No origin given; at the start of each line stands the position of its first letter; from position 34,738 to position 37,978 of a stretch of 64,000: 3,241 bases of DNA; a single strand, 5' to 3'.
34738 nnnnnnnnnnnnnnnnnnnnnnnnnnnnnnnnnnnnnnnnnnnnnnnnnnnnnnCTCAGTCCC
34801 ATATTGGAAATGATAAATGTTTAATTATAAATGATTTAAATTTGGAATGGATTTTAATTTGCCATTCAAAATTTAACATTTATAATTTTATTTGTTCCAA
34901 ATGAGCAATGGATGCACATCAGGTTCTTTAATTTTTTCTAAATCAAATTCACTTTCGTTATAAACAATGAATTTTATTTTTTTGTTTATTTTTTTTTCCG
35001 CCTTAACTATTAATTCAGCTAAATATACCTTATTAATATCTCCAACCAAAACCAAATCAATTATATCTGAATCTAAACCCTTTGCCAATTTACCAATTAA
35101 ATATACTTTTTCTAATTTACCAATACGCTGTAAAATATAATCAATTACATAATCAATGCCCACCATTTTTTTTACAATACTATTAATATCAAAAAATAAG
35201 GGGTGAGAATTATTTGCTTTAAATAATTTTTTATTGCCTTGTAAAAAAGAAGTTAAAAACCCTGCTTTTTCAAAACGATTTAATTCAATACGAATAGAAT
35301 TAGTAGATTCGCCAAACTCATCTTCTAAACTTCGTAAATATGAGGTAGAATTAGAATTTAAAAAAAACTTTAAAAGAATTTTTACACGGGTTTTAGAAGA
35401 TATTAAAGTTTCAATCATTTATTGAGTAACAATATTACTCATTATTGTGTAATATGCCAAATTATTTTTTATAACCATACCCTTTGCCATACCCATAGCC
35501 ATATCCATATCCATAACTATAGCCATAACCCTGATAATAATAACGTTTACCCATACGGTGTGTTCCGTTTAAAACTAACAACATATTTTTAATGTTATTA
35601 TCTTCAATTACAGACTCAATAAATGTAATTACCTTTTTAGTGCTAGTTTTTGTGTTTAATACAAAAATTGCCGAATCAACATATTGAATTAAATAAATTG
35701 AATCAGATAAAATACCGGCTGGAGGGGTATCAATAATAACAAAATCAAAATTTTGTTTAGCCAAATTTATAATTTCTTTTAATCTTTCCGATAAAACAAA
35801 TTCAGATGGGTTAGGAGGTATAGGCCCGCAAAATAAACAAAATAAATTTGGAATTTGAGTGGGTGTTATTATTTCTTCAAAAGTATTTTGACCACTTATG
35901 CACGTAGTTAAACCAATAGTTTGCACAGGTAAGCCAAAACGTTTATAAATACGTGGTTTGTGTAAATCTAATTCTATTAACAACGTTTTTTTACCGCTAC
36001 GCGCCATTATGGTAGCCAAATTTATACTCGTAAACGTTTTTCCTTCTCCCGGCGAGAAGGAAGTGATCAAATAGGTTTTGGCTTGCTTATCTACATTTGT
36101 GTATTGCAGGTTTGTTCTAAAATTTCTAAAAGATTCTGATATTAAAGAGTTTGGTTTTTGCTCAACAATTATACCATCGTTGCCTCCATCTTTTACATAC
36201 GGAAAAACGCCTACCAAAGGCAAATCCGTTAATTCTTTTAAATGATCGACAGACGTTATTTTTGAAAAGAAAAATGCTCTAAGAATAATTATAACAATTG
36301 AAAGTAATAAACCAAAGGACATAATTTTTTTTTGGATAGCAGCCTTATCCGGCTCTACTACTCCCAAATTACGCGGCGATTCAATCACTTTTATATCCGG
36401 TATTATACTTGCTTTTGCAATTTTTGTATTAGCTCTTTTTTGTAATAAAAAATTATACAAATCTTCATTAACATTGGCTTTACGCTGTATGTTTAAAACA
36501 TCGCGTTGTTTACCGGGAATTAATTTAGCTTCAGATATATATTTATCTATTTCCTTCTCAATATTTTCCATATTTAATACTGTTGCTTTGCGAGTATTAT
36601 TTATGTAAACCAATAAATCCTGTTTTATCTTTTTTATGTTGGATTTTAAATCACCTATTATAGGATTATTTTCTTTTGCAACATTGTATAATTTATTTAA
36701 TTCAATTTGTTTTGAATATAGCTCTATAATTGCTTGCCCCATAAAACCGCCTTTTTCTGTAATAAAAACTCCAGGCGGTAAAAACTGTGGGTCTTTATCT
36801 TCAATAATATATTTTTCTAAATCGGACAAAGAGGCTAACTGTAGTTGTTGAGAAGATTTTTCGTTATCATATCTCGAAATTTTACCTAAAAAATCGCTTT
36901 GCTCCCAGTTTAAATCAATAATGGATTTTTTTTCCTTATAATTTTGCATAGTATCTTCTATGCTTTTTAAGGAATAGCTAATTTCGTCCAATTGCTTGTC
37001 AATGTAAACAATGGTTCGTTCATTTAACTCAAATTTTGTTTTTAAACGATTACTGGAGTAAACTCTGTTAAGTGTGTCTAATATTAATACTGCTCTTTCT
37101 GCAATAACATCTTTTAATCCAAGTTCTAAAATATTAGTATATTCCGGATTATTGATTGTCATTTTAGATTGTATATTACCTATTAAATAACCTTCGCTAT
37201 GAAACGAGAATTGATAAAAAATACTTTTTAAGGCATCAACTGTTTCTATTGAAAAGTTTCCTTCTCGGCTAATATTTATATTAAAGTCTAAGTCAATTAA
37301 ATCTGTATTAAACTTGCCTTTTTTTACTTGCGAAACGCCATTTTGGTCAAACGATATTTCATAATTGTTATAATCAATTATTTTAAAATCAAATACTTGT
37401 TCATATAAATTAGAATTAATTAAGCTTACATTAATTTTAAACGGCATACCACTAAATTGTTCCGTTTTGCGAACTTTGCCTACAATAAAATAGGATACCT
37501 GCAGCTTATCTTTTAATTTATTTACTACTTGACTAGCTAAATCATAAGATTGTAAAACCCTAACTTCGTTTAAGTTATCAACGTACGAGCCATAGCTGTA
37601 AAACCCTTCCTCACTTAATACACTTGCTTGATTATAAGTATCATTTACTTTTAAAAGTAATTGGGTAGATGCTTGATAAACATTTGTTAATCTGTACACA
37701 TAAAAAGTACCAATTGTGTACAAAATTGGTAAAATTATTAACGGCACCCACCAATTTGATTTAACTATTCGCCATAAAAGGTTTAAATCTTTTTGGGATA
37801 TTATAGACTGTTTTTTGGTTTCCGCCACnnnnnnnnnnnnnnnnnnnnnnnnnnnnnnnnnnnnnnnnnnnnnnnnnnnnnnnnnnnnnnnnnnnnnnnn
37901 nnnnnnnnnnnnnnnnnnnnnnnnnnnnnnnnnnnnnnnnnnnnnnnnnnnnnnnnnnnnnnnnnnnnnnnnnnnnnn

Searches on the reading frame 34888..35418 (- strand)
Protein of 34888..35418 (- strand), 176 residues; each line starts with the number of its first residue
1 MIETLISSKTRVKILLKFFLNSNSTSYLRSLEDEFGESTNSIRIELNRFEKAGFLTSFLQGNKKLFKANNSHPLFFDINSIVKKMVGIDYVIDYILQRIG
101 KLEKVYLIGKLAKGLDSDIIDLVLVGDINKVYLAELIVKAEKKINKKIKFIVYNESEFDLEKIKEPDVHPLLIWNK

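Call 3: search_protein_families(library=ncbifam, proteins=[window:34888-35418:-], max_evalue=1)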
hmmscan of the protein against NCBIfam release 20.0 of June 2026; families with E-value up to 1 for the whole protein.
window:34888-35418:- (176 aa): 1 family
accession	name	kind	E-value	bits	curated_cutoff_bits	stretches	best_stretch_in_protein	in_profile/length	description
TIGR01975.1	isoAsp_dipep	equivalog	0.062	12.5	331.25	1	67-147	304-385/389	beta-aspartyl-peptidase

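Call 4: search_protein_families(library=pfam, proteins=[window:34888-35418:-], max_evalue=1)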
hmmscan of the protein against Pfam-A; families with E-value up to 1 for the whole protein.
window:34888-35418:- (176 aa): 2 families
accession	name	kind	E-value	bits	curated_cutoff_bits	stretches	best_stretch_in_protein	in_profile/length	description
PF18182.6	mCpol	-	0.097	13.5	26.4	1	16-90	13-85/114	minimal CRISPR polymerase domain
PF07848.18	PaaX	-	0.12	13.1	24.8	1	31-65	29-63/70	PaaX-like protein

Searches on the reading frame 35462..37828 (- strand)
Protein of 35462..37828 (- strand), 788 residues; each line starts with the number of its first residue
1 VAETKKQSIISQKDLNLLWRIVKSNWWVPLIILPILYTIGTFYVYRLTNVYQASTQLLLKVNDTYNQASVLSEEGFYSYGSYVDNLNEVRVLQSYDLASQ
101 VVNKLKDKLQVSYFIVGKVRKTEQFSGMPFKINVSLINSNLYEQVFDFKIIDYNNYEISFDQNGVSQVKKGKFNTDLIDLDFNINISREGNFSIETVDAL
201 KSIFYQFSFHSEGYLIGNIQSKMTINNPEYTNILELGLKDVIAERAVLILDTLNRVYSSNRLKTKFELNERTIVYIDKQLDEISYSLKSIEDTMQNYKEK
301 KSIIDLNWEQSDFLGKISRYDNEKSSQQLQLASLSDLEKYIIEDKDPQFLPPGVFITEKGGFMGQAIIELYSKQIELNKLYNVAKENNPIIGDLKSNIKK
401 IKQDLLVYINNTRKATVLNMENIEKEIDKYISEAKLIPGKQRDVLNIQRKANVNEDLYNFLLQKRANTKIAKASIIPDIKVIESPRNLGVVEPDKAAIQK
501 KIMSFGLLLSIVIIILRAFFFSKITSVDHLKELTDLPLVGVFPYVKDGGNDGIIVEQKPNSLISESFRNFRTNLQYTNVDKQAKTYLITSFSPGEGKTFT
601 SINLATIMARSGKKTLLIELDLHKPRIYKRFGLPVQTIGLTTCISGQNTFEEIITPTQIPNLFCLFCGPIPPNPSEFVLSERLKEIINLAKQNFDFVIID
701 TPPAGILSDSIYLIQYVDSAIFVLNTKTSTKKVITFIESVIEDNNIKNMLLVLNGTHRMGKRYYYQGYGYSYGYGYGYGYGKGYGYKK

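Call 3: search_protein_families(library=ncbifam, proteins=[window:35462-37828:-], max_evalue=1)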
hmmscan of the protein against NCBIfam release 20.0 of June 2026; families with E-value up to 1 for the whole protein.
window:35462-37828:- (788 aa): 19 families
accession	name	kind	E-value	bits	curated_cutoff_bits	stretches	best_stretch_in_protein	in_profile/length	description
NF008568.0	PRK11519.1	equivalog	4.6e-60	203.6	1068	2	420-776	348-715/720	tyrosine-protein kinase Wzc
TIGR01007.1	eps_fam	subfamily_domain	1.6e-46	158.4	108.05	1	565-769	1-204/204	polysaccharide biosynthesis tyrosine autokinase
NF007350.0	PRK09841.1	equivalog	4.5e-45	154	1248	3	558-776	506-722/726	tyrosine-protein kinase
TIGR01005.1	eps_transp_fam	subfamily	7e-32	110.5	411.7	3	554-774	517-737/754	exopolysaccharide transport protein family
TIGR03018.1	pepcterm_TyrKin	hypoth_equivalog_domain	2.8e-30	105.2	230.65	1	553-751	1-206/207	XrtA-associated tyrosine autokinase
TIGR03029.1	EpsG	equivalog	3.7e-24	85.3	313.8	1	552-727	72-246/274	chain length determinant protein tyrosine kinase EpsG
TIGR03007.1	pepcterm_ChnLen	equivalog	1.8e-14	52.9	278.85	2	384-548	305-466/498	XrtA system polysaccharide chain length determinant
TIGR01968.1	minD_bact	equivalog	1.3e-12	47.6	212.9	1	586-755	4-172/261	septum site-determining protein MinD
TIGR01969.1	minD_arch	subfamily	4.1e-10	39.3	201.75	1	588-755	5-169/251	cell division ATPase MinD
NF008079.0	PRK10818.1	equivalog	3e-08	33.3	508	1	584-731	3-150/270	septum site-determining protein MinD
NF041136.1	MrpORP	equivalog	2.1e-05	24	450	1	584-637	6-59/365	iron-sulfur cluster carrier protein MrpORP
NF041546.1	ParA_partition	equivalog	5e-05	22.9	180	2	594-621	10-37/203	ParA family partition ATPase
TIGR03453.1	partition_RepA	equivalog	0.00015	20.8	348.45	1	582-621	103-142/387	plasmid partitioning protein RepA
TIGR00345.1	GET3_arsA_TRC40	subfamily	0.00034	20.2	135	1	676-740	108-170/299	TRC40/GET3/ArsA family transport-energizing ATPase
NF047398.1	AAA_KGGVGR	domain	0.00042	20.7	90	1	585-627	4-46/190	KGGVGR-motif variant AAA ATPase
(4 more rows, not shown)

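Call 4: search_protein_families(library=pfam, proteins=[window:35462-37828:-], max_evalue=1)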
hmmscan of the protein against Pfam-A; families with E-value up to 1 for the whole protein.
window:35462-37828:- (788 aa): 9 families
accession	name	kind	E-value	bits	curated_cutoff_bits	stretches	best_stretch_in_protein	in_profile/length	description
PF13614.12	AAA_31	-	1.5e-10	41.7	27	1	591-728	9-151/177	AAA domain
PF01656.29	CbiA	-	1.6e-08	35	25.4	1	587-624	2-39/125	CobQ/CobB/MinD/ParA nucleotide binding domain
PF13807.11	GNVR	-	3.5e-08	33.7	27.7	1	441-518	3-81/82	G-rich domain on putative tyrosine kinase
PF02706.20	Wzz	-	2.1e-07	31.6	25.5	1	14-105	4-91/91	Chain length determinant protein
PF10609.15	ParA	-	0.00011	22.2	27.1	1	585-723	5-140/246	NUBPL iron-transfer P-loop NTPase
PF02374.21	ArsA_ATPase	-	0.0012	18.5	24.3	0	686-736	119-165/305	Anion-transporting ATPase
PF09140.17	MipZ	-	0.02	14.6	20.7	0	681-703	87-109/262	ATPase MipZ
PF00448.28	SRP54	-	0.069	13.2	22.7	0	594-624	11-41/196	SRP54-type protein, GTPase domain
PF25770.1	CC_CEP63-bind_CEP152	-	0.23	11.8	23.9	1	398-415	12-29/51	CEP152, CEP63 binding coiled coil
